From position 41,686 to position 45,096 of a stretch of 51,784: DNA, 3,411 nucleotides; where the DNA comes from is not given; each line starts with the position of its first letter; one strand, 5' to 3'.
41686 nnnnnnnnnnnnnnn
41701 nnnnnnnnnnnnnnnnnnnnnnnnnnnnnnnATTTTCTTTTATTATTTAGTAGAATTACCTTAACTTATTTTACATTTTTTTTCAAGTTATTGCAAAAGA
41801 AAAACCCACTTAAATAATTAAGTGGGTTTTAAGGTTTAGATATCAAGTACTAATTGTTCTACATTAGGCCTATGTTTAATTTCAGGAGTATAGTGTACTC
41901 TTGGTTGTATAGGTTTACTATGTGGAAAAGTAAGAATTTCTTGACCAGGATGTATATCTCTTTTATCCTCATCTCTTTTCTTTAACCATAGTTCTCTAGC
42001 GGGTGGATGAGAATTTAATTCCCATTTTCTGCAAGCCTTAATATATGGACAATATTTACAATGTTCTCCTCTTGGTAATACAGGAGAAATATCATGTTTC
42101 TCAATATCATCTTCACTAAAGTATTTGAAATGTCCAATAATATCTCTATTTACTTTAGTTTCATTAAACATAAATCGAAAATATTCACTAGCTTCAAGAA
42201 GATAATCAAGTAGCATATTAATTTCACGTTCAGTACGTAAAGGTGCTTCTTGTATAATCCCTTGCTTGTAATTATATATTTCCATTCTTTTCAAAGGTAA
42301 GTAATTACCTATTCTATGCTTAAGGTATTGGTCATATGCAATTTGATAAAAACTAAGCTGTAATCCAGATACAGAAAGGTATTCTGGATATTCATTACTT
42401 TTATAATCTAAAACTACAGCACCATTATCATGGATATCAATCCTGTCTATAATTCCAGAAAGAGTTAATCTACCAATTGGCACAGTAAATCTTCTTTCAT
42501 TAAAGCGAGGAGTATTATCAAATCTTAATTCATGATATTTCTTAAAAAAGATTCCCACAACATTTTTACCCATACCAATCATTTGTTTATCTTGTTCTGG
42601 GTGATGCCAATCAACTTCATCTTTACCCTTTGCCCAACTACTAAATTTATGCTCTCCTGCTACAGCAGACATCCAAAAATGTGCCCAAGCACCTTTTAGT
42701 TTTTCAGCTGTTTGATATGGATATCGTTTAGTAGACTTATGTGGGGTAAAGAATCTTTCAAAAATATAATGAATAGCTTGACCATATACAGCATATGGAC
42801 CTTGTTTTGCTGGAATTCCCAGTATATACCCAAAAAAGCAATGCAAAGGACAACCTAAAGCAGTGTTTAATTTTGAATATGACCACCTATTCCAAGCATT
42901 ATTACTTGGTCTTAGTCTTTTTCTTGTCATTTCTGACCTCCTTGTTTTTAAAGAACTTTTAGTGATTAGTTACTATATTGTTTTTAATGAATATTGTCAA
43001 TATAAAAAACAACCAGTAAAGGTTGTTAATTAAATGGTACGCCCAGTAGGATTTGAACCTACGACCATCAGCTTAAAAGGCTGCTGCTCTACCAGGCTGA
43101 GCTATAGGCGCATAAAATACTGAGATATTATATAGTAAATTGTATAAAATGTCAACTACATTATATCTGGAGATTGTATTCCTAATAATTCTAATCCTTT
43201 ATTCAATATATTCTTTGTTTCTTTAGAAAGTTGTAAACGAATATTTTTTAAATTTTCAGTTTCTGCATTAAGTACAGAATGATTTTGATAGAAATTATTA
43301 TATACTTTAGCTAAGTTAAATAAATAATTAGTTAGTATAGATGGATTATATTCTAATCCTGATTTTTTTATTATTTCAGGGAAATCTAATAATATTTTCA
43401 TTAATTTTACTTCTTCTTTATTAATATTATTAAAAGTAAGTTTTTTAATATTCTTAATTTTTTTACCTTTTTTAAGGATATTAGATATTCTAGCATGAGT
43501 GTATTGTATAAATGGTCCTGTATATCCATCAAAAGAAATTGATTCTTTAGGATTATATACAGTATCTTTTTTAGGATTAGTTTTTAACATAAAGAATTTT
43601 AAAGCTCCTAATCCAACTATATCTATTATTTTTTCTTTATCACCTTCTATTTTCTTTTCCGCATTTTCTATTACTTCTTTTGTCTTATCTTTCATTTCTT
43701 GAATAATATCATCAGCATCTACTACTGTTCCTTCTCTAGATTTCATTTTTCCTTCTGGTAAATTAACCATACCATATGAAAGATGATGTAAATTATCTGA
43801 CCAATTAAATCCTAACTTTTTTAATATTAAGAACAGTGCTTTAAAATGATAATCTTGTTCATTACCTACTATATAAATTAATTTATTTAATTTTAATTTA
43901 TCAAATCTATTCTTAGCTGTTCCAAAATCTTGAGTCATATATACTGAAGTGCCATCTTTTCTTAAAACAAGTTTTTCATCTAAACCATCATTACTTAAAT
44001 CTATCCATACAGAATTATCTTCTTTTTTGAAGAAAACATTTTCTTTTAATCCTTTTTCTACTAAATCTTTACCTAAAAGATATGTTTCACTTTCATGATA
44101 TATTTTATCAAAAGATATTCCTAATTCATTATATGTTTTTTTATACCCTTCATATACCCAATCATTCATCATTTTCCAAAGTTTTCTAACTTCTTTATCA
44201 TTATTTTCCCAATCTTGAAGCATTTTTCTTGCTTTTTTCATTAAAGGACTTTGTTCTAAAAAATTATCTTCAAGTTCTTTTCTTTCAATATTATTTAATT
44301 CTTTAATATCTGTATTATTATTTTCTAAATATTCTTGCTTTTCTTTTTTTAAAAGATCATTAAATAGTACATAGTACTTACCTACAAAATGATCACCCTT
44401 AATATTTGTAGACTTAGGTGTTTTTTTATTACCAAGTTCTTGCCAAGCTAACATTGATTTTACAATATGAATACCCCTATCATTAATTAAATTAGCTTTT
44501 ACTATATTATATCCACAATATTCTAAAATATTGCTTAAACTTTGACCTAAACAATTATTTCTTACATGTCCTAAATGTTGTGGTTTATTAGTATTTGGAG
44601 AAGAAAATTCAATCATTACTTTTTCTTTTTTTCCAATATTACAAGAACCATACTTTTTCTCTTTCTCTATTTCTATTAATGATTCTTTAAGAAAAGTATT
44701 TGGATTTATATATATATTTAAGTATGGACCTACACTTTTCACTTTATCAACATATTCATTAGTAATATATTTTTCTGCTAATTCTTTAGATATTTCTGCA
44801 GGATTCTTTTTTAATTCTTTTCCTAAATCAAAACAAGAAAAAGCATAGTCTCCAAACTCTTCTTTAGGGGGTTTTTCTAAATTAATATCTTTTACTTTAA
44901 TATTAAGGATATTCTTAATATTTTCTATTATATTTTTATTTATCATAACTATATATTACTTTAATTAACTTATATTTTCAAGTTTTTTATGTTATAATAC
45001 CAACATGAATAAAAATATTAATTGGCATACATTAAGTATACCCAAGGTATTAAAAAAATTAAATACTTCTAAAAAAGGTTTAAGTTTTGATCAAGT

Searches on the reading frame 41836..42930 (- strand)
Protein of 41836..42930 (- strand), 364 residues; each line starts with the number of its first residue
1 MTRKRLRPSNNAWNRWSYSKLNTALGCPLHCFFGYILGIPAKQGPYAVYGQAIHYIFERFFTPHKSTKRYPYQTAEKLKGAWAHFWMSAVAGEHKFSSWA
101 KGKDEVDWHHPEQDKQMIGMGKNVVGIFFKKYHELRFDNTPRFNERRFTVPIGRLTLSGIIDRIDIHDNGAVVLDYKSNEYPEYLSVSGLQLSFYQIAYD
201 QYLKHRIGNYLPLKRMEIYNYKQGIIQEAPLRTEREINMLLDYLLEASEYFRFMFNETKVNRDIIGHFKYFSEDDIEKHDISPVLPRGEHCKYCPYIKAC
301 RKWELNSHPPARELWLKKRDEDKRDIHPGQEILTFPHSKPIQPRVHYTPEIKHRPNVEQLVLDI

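Call 45: search_protein_families(library=ncbifam, proteins=[window:41836-42930:-], max_evalue=0.00001)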
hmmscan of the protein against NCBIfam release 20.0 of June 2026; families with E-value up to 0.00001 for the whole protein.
window:41836-42930:- (364 aa): 1 family
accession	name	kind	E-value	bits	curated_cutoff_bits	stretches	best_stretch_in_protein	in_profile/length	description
TIGR00372.1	cas4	equivalog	9.9e-07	28.8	65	0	150-207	61-117/180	CRISPR-associated protein Cas4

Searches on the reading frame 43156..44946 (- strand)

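Call 45: search_protein_families(library=ncbifam, proteins=[window:43156-44946:-], max_evalue=0.00001)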
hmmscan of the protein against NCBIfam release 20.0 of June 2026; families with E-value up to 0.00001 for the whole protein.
window:43156-44946:- (596 aa): 4 families
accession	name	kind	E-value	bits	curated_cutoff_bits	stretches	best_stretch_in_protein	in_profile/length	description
TIGR00456.1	argS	equivalog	5.7e-147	490.5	261.65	1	3-596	2-569/569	arginine--tRNA ligase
NF002446.0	PRK01611.3-3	equivalog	1.4e-100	337.4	399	1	13-594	20-634/636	arginine--tRNA ligase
NF002447.0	PRK01611.3-4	equivalog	6.6e-97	325.4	460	2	330-596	337-613/613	arginine--tRNA ligase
NF045898.1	ArgS_rel_codon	equivalog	5.2e-15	55.7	340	1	404-595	131-326/327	ArgS-related anticodon-binding protein NrtL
